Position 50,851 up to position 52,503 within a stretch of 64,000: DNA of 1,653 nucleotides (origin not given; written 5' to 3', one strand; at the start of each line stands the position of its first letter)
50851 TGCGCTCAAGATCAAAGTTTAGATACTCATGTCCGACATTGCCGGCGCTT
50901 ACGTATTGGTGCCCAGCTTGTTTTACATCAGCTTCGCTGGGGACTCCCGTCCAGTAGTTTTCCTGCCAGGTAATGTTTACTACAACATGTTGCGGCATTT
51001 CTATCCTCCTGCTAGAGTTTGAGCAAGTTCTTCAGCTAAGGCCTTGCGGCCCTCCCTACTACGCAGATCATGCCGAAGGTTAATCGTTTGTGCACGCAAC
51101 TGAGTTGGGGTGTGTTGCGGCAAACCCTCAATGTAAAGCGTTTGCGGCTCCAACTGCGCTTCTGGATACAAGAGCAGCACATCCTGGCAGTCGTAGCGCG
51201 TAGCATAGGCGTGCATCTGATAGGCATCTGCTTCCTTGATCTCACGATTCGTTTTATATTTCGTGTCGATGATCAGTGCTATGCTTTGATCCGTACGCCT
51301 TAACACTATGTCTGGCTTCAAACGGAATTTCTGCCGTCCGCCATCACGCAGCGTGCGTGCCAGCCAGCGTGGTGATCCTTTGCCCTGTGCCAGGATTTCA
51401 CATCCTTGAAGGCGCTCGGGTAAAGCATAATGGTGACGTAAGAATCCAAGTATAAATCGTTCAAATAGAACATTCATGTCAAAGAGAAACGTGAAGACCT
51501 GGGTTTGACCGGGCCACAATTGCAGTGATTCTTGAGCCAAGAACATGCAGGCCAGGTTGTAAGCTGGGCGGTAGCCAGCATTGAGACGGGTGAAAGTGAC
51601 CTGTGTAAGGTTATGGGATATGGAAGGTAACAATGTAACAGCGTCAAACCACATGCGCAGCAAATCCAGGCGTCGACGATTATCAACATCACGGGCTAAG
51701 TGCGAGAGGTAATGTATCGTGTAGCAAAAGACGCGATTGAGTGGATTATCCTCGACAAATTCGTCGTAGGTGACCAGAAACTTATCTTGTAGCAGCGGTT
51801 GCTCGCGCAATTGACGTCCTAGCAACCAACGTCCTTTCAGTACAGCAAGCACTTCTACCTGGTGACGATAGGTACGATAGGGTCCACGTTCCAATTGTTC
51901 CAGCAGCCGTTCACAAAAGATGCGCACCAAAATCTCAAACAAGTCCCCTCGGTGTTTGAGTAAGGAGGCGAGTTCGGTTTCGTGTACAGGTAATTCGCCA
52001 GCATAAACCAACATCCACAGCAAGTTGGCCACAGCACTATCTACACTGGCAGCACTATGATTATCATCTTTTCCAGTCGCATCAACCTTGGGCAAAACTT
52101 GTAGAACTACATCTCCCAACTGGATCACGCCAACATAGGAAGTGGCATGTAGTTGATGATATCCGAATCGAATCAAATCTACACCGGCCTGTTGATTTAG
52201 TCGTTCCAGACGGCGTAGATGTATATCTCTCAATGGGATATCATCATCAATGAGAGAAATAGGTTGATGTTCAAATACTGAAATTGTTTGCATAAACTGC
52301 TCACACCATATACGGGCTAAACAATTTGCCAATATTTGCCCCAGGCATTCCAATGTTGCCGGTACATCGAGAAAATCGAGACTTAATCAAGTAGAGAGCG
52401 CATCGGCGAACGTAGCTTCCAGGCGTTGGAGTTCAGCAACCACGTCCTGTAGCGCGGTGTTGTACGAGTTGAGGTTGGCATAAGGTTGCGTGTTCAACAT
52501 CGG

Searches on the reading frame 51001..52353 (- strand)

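Call 72: search_protein_families(library=pfam, proteins=[window:51001-52353:-], max_evalue=0.00001)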
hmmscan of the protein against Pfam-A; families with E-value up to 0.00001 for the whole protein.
window:51001-52353:- (450 aa): 1 family
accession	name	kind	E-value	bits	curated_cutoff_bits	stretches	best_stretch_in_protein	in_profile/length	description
PF10117.15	McrBC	-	2e-70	237.7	23.9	1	69-397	2-318/318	McrBC 5-methylcytosine restriction system component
